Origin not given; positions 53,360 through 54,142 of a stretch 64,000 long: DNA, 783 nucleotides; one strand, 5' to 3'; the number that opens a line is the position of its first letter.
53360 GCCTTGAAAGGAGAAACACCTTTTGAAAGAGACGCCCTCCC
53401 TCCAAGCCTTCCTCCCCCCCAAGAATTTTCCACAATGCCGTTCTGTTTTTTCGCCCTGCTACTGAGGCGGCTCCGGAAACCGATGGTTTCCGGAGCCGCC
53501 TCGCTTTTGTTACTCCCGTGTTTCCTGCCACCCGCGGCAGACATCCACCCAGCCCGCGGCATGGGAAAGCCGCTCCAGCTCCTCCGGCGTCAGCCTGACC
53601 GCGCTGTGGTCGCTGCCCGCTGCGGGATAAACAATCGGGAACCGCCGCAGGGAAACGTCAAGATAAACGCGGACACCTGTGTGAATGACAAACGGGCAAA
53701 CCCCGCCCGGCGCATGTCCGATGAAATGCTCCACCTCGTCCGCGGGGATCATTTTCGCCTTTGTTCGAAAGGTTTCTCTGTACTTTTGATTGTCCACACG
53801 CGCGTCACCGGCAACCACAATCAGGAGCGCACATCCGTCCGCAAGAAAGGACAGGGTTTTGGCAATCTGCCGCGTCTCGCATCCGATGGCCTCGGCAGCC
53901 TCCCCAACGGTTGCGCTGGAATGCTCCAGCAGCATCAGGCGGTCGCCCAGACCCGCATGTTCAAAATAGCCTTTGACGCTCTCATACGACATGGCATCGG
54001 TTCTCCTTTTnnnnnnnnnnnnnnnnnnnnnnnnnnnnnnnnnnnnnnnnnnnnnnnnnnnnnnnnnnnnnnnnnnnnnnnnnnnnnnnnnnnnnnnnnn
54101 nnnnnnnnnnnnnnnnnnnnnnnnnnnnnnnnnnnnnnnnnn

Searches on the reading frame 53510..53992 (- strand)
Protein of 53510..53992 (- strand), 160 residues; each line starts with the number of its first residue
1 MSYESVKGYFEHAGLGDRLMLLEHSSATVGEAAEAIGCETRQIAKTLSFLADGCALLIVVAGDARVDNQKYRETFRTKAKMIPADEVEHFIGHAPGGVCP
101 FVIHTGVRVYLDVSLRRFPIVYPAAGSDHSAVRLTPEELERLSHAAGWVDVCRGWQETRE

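Call 3: search_protein_families(library=pfam, proteins=[window:53510-53992:-], max_evalue=0.01)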
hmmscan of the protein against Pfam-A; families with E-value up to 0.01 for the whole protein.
window:53510-53992:- (160 aa): 1 family
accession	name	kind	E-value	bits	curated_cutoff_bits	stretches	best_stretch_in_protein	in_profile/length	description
PF04073.20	tRNA_edit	-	5.4e-25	88.3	25.5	1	26-142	4-123/123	Aminoacyl-tRNA editing domain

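Call 4: search_protein_families(library=padloc, proteins=[window:53510-53992:-], max_evalue=0.01)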
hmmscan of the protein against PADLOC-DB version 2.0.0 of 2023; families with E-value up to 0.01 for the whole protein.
window:53510-53992:- (160 aa): 0 families

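Call 19: search_protein_families(library=ncbifam, proteins=[window:53510-53992:-], max_evalue=0.00001)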
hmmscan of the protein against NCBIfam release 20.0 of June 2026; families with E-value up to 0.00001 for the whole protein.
window:53510-53992:- (160 aa): 2 families
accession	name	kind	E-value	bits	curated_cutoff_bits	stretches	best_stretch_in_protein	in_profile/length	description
TIGR00011.1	YbaK_EbsC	equivalog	1.9e-14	53.7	153.25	1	28-145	27-146/152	Cys-tRNA(Pro) deacylase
NF006625.0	PRK09194.1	equivalog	3e-06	26.4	558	1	26-134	257-364/559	proline--tRNA ligase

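Call 22: find_encoding_contigs(protein=window:53510-53992:-, flank=10000, max_places=10)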
Protein window:53510-53992:- (160 aa): 18 contigs read that carry it; 10 places shown.
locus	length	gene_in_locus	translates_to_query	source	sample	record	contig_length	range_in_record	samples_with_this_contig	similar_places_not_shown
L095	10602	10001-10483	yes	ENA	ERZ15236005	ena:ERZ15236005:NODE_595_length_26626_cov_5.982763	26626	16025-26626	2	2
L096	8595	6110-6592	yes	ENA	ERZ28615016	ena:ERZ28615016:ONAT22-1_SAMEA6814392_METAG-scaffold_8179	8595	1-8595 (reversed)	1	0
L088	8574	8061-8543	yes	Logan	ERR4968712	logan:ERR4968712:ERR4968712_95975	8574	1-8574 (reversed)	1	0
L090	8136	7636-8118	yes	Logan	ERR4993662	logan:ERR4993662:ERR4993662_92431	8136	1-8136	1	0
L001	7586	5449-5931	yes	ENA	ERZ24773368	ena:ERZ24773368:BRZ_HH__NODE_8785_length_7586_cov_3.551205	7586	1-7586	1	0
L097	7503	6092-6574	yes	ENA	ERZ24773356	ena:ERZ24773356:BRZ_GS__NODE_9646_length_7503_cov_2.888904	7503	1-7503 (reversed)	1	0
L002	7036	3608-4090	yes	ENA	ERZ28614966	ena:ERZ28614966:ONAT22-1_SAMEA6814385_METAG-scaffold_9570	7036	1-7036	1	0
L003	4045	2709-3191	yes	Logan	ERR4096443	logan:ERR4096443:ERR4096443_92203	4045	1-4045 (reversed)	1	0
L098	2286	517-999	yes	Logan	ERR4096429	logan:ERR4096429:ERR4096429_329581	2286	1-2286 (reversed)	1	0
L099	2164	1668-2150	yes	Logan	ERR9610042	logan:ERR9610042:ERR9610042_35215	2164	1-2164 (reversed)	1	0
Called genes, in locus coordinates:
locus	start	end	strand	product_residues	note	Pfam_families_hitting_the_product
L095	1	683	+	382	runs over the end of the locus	PF13793:Pribosyltran_N, PF00156:Pribosyltran, PF14572:Pribosyl_synth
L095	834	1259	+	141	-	PF02082:Rrf2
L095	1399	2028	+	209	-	PF13460:NAD_binding_10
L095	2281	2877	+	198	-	PF01081:Aldolase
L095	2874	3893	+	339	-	PF00294:PfkB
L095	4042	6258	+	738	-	PF13208:TerB_N, PF15615:TerB_C (weak)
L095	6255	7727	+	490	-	PF10923:BrxC_BrxD, PF13191:AAA_16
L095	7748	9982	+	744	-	PF00270:DEAD, PF04851:ResIII (weak), PF00271:Helicase_C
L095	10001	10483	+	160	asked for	PF04073:tRNA_edit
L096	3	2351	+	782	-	?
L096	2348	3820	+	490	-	PF10923:BrxC_BrxD, PF13191:AAA_16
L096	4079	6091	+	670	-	PF00270:DEAD, PF00271:Helicase_C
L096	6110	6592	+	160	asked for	PF04073:tRNA_edit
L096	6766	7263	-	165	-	PF00588:SpoU_methylase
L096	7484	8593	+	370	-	?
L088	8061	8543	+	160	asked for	PF04073:tRNA_edit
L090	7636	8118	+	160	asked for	PF04073:tRNA_edit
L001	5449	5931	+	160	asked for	PF04073:tRNA_edit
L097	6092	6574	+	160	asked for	PF04073:tRNA_edit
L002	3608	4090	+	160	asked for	PF04073:tRNA_edit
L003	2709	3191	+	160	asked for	PF04073:tRNA_edit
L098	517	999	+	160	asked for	PF04073:tRNA_edit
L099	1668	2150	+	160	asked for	PF04073:tRNA_edit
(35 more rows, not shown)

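Call 38: find_homologous_proteins(query=window:53510-53992:-, max_evalue=1e-10)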
Query window:53510-53992:- (160 aa): 7968 proteins with E <= 1e-10 among 8000 candidates; the best 120 are listed.
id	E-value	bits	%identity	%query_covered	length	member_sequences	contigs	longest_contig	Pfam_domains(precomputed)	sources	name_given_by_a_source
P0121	8.1e-101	352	98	99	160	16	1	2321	PF04073.21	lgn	-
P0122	2.0e-87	309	86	100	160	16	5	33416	PF04073.21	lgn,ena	-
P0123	1.2e-64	235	66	98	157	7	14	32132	PF04073.21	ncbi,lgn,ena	-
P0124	3.1e-64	233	70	97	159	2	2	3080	PF04073.21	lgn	-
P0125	6.2e-64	232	67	98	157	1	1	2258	PF04073.21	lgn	-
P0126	8.7e-64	232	67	99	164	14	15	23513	PF04073.21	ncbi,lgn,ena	-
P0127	2.2e-63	231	66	98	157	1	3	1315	PF04073.21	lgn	-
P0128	2.8e-63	230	66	98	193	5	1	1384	PF04073.21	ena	-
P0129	3.1e-63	230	66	98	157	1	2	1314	PF04073.21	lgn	-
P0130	2.7e-62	227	64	98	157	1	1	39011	PF04073.21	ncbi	-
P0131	2.8e-62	227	66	98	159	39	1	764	PF04073.21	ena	-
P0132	3.2e-62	227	67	98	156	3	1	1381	PF04073.21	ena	-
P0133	4.1e-62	227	65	97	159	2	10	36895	PF04073.21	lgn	-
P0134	4.3e-62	226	66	98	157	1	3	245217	PF04073.21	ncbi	-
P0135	5.3e-62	226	66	98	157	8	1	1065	PF04073.21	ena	-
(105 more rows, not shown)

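Call 39: find_encoding_contigs(protein=P0122, flank=10000, max_places=6)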
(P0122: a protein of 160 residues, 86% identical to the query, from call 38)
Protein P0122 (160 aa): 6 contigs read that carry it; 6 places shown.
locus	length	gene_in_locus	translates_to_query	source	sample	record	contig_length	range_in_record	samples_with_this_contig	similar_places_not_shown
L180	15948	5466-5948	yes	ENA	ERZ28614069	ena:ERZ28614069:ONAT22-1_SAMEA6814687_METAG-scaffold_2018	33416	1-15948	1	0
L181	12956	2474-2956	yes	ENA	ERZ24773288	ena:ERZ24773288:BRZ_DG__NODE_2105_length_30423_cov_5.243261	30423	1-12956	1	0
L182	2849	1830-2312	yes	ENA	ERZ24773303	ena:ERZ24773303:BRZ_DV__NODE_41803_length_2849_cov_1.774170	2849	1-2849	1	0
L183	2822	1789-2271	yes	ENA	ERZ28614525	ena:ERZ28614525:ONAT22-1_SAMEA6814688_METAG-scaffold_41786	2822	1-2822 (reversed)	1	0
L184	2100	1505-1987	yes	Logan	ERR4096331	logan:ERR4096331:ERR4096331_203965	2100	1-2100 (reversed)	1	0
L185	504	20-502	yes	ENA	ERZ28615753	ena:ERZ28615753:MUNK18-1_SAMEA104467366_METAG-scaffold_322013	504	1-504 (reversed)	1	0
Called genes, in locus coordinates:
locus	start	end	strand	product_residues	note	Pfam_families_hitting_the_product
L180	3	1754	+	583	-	?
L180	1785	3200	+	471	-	PF10923:BrxC_BrxD, PF13191:AAA_16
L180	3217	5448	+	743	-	PF00270:DEAD, PF00271:Helicase_C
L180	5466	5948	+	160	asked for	PF04073:tRNA_edit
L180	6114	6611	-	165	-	PF00588:SpoU_methylase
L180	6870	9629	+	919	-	PF07517:SecA_DEAD, PF00270:DEAD (weak), PF01043:SecA_PP_bind, PF21090:P-loop_SecA, PF07516:SecA_SW, PF02810:SEC-C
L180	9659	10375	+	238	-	-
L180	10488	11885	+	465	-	-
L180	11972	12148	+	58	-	-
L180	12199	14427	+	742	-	PF00664:ABC_membrane, PF00005:ABC_tran, PF09818:ABC_ATPase (faint)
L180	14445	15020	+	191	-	PF08909:DUF1854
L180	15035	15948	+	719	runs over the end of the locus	PF00664:ABC_membrane, PF00005:ABC_tran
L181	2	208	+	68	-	?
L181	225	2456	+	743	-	PF00270:DEAD, PF00271:Helicase_C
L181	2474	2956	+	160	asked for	PF04073:tRNA_edit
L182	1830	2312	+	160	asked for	PF04073:tRNA_edit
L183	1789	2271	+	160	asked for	PF04073:tRNA_edit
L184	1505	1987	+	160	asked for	PF04073:tRNA_edit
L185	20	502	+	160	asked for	PF04073:tRNA_edit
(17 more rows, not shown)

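Call 42: find_encoding_contigs(protein=P0123, flank=10000, max_places=3)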
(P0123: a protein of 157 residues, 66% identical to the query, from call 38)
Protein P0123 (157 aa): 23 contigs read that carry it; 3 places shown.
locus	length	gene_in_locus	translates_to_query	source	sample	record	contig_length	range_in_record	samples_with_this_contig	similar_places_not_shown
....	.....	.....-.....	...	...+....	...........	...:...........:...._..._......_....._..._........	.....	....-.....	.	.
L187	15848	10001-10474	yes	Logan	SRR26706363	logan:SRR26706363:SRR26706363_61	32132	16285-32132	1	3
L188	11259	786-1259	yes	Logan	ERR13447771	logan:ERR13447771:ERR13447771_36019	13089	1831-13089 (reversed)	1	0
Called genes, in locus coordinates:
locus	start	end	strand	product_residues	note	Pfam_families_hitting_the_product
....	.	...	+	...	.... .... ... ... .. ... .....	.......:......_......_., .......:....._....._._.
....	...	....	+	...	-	-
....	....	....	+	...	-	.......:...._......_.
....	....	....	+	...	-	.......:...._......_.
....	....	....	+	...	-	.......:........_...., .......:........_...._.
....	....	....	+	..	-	-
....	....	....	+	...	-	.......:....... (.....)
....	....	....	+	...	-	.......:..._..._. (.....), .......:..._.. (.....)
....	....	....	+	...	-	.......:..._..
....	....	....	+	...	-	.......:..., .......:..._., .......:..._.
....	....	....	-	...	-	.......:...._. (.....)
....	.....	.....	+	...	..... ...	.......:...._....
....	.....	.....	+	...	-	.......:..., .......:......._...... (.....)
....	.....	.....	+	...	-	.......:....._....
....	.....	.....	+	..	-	-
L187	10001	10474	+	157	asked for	PF04073:tRNA_edit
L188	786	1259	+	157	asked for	PF04073:tRNA_edit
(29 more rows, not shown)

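Call 43: find_encoding_contigs(protein=P0126, flank=10000, max_places=3)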
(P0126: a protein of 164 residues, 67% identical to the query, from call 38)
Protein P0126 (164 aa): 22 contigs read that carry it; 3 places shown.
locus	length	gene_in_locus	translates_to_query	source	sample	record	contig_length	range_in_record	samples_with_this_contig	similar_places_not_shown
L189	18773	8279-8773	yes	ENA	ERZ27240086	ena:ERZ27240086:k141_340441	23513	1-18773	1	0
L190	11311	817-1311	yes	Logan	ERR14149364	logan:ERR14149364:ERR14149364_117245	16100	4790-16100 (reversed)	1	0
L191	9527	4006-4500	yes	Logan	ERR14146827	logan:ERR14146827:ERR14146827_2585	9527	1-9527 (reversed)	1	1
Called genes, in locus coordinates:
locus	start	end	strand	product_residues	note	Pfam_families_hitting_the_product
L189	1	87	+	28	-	?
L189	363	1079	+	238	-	PF01209:Ubie_methyltran, PF13489:Methyltransf_23, PF13847:Methyltransf_31, PF08241:Methyltransf_11, PF08242:Methyltransf_12, PF13649:Methyltransf_25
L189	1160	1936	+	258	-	PF13489:Methyltransf_23, PF01209:Ubie_methyltran, PF02353:CMAS (weak), PF05175:MTS (weak), PF08241:Methyltransf_11, PF08242:Methyltransf_12, PF13649:Methyltransf_25, PF13847:Methyltransf_31, +2 more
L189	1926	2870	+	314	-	PF19300:BPD_transp_1_N, PF00528:BPD_transp_1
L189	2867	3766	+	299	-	PF00528:BPD_transp_1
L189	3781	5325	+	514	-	PF00496:SBP_bac_5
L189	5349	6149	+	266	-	PF00005:ABC_tran, PF13304:AAA_21 (faint), PF08352:oligo_HPY (weak)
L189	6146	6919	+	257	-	PF00005:ABC_tran, PF13401:AAA_22 (weak)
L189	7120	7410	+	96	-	PF09946:DUF2178 (weak)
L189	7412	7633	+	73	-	PF12844:HTH_19, PF13560:HTH_31, PF01381:HTH_3, PF13413:HTH_25 (weak), PF13443:HTH_26 (faint)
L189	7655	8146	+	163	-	PF13302:Acetyltransf_3, PF00583:Acetyltransf_1, PF13673:Acetyltransf_10, PF13508:Acetyltransf_7, PF08445:FR47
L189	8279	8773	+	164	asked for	PF04073:tRNA_edit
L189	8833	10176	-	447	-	PF07969:Amidohydro_3, PF01979:Amidohydro_1, PF12890:DHOase, PF07969:Amidohydro_3 (weak)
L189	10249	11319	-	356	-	PF13379:NMT1_2, PF04069:OpuAC (weak), PF09084:NMT1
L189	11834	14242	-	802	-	PF00580:UvrD-helicase, PF01443:Viral_helicase1 (faint), PF00580:UvrD-helicase, PF13245:AAA_19, PF13361:UvrD_C, PF13538:UvrD_C_2, PF21196:PcrA_UvrD_tudor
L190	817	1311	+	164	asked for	PF04073:tRNA_edit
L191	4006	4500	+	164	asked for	PF04073:tRNA_edit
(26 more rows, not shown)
